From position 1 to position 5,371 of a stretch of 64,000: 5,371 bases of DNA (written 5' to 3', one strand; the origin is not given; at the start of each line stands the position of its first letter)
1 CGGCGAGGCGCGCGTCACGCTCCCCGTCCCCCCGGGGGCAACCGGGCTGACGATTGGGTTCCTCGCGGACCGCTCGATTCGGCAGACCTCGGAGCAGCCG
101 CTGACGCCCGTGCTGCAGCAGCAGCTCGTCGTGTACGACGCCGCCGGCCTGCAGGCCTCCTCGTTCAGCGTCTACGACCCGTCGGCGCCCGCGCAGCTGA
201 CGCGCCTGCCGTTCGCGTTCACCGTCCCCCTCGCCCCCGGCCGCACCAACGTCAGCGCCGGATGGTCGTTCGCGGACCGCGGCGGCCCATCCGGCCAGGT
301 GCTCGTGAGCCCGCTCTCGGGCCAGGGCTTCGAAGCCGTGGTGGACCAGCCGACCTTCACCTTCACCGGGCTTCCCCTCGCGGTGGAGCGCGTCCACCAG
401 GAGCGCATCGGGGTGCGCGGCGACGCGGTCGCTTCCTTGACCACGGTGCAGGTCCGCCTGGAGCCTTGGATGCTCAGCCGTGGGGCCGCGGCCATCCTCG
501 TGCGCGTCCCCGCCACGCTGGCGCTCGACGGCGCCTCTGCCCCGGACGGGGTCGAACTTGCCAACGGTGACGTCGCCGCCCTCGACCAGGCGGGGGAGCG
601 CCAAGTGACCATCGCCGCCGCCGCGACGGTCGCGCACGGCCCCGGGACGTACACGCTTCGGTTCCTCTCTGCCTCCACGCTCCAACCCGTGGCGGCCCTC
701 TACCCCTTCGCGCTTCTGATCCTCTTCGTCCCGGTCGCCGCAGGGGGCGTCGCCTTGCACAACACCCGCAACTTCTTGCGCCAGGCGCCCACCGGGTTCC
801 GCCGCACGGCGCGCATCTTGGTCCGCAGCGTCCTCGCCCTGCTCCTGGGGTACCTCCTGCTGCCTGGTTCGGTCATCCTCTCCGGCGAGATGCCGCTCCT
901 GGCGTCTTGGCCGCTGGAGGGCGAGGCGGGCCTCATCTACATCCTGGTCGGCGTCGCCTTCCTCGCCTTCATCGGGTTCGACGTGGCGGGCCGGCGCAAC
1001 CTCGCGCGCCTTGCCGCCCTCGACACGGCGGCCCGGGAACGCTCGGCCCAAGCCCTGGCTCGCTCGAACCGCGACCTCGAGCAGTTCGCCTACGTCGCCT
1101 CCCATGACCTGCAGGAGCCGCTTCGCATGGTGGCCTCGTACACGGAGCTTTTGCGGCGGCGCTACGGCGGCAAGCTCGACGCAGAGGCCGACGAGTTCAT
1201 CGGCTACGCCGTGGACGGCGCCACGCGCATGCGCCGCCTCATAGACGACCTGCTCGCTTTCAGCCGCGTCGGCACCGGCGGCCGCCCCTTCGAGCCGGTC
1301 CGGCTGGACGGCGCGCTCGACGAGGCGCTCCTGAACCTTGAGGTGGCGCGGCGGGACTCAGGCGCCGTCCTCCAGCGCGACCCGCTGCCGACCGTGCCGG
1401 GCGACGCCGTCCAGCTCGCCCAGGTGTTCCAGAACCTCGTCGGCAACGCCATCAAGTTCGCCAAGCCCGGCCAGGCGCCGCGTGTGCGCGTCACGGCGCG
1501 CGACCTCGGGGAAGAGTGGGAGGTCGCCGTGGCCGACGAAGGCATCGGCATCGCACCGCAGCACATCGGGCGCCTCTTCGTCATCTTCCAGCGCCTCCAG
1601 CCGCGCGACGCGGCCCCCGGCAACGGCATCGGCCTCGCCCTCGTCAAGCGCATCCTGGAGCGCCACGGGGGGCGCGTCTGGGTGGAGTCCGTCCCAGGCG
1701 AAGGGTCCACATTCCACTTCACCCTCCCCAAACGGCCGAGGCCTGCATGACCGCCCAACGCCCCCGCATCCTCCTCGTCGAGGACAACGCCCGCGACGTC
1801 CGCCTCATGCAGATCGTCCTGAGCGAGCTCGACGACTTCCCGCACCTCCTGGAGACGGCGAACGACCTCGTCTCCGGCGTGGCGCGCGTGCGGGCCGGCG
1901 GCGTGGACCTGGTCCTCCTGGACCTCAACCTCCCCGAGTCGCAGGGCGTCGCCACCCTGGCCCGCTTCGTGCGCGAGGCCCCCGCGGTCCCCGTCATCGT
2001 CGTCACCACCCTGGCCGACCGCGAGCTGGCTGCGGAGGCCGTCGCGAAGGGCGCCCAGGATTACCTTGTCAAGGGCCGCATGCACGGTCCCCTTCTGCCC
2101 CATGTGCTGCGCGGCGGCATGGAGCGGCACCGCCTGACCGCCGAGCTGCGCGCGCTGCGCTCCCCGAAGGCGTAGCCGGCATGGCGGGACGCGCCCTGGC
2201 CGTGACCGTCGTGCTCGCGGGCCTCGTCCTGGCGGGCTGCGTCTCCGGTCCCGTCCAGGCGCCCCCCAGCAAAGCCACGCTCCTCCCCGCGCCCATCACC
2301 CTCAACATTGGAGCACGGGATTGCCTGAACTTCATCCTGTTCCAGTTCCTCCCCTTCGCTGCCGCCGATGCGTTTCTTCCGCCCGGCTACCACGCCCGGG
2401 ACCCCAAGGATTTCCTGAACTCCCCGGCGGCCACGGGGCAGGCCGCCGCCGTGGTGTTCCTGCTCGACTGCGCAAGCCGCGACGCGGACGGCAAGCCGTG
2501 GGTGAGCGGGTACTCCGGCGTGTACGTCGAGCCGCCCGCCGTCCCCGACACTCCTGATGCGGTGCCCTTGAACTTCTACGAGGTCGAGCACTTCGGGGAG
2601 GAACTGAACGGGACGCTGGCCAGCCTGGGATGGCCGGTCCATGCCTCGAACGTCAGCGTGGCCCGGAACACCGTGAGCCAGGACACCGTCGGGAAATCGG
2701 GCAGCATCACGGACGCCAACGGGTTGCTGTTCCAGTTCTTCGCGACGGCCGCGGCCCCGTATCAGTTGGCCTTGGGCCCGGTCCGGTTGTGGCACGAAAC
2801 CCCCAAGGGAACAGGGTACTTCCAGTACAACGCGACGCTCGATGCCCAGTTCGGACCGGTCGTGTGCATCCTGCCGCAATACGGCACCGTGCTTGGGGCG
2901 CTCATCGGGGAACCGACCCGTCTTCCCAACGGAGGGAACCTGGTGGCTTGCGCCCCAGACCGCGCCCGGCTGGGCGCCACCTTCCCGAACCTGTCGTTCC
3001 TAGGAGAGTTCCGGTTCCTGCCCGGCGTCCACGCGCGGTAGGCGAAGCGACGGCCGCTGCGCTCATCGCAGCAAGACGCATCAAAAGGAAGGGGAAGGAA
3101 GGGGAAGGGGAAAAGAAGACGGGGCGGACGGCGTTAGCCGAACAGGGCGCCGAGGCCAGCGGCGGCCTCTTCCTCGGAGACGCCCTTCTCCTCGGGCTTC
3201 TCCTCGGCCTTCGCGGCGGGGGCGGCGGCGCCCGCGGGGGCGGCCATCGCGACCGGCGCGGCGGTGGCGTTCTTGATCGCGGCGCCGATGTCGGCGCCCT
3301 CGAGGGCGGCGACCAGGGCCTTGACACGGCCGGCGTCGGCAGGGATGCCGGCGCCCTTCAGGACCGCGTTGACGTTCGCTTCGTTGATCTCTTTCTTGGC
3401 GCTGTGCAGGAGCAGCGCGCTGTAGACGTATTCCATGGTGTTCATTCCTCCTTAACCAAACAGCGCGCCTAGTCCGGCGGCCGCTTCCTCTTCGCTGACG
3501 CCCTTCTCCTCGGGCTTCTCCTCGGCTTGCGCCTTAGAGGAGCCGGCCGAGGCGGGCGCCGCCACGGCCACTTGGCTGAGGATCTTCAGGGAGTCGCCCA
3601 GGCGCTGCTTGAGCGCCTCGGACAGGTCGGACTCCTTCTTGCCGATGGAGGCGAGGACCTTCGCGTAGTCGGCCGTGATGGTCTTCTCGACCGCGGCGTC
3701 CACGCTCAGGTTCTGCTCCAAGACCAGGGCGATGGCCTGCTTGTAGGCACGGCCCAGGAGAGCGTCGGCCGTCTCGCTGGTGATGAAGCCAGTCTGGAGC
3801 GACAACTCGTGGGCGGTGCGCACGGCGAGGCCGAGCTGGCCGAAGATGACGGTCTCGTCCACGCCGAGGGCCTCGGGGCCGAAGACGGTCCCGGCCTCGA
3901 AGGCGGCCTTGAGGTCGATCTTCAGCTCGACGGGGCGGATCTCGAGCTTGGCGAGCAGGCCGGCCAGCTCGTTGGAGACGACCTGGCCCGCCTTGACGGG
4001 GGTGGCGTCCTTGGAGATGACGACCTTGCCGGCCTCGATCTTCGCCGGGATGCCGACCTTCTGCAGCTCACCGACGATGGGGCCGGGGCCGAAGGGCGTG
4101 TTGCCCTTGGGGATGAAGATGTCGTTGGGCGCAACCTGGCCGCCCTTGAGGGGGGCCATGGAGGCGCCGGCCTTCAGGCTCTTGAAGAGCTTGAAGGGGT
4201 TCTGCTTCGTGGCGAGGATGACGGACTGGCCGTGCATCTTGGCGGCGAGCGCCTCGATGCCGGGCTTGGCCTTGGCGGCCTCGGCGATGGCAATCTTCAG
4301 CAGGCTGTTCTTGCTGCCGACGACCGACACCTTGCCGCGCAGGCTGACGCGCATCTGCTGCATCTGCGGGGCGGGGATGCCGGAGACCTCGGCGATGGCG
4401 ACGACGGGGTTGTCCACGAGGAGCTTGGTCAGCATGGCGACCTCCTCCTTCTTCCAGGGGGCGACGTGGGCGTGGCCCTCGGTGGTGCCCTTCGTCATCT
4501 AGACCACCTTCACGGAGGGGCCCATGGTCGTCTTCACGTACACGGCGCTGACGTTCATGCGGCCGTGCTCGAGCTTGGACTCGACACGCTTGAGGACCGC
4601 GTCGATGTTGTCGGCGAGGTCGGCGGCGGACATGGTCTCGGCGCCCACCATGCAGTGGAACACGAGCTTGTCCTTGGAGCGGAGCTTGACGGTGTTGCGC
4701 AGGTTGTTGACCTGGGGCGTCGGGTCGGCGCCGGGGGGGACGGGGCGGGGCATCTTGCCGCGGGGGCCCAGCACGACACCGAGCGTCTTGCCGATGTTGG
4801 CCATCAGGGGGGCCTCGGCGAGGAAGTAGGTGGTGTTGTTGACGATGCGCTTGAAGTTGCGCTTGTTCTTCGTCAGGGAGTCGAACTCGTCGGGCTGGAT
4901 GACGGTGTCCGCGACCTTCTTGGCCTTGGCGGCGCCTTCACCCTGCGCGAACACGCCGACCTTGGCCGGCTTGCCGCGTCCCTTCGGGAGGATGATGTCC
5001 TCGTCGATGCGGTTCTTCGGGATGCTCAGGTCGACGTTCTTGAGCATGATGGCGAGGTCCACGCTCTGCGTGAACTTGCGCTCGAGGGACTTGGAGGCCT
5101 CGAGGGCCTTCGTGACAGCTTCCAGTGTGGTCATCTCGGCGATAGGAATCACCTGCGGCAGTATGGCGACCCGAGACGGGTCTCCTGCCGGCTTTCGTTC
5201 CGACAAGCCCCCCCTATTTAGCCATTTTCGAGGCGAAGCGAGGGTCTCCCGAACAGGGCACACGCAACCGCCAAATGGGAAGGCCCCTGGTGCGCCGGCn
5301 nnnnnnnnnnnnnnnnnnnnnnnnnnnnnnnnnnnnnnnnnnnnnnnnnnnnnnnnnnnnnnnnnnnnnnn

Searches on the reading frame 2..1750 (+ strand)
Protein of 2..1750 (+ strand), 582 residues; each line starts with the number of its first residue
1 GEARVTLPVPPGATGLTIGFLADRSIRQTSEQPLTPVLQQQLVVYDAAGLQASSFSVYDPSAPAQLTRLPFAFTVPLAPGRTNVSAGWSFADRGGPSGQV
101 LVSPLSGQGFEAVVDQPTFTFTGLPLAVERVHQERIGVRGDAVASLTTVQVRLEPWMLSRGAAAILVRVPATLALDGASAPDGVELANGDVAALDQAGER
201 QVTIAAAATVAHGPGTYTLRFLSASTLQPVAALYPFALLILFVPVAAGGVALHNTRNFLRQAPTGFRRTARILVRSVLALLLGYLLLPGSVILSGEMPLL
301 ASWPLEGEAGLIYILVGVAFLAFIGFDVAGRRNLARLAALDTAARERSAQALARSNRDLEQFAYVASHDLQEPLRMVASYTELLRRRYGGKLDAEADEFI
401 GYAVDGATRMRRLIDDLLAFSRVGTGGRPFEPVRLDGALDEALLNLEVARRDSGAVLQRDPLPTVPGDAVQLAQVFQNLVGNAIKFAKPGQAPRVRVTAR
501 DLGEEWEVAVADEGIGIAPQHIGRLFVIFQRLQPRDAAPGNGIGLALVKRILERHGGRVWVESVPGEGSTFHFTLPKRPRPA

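Call 12: search_protein_families(library=pfam, proteins=[window:2-1750:+], max_evalue=0.01)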
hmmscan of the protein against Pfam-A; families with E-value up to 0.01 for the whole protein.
window:2-1750:+ (582 aa): 3 families
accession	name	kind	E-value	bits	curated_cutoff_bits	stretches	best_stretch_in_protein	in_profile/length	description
PF02518.31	HATPase_c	-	2e-28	99.5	26.4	1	467-578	1-110/111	Histidine kinase-, DNA gyrase B-, and HSP90-like ATPase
PF00512.31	HisKA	-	2.7e-12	47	26.9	1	359-426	2-66/66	His Kinase A (phospho-acceptor) domain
PF13581.12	HATPase_c_2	-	0.00027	21.4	27.4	1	449-553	11-110/127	Histidine kinase-like ATPase domain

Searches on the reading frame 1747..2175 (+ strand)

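Call 12: search_protein_families(library=pfam, proteins=[window:1747-2175:+], max_evalue=0.01)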
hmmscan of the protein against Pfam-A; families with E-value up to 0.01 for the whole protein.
window:1747-2175:+ (142 aa): 2 families
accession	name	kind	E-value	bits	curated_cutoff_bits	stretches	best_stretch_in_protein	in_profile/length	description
PF00072.30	Response_reg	-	6.6e-18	65.3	30.2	1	8-110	1-100/111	Response regulator receiver domain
PF06490.17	FleQ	-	0.006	17.3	22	1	7-96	1-85/108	Flagellar regulatory protein FleQ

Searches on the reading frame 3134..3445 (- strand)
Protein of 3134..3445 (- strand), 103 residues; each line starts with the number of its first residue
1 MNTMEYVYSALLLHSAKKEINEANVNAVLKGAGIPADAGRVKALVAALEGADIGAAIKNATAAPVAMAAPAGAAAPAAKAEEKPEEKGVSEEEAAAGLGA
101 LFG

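Call 12: search_protein_families(library=pfam, proteins=[window:3134-3445:-], max_evalue=0.01)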
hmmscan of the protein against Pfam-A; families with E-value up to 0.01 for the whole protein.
window:3134-3445:- (103 aa): 1 family
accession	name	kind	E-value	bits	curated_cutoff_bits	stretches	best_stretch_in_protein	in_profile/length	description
PF00428.24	Ribosomal_60s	-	5.8e-13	49.6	28.1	1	19-102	1-88/88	60s Acidic ribosomal protein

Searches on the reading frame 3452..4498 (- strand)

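Call 12: search_protein_families(library=pfam, proteins=[window:3452-4498:-], max_evalue=0.01)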
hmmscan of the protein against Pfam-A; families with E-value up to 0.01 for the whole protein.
window:3452-4498:- (348 aa): 2 families
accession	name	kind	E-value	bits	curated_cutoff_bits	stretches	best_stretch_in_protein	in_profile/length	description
PF17777.6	RL10P_insert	-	2.9e-19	69.2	29.1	1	118-187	2-71/71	Insertion domain in 60S ribosomal protein L10P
PF00466.25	Ribosomal_L10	-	2.7e-17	63.1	22.8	1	14-110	4-97/100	Ribosomal protein L10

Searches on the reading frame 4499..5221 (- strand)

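Call 12: search_protein_families(library=pfam, proteins=[window:4499-5221:-], max_evalue=0.01)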
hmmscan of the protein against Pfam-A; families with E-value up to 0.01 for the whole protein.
window:4499-5221:- (240 aa): 1 family
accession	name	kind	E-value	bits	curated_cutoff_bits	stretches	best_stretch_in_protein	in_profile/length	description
PF00687.26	Ribosomal_L1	-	1.1e-48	165.9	32.2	1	44-235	3-198/198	Ribosomal protein L1p/L10e family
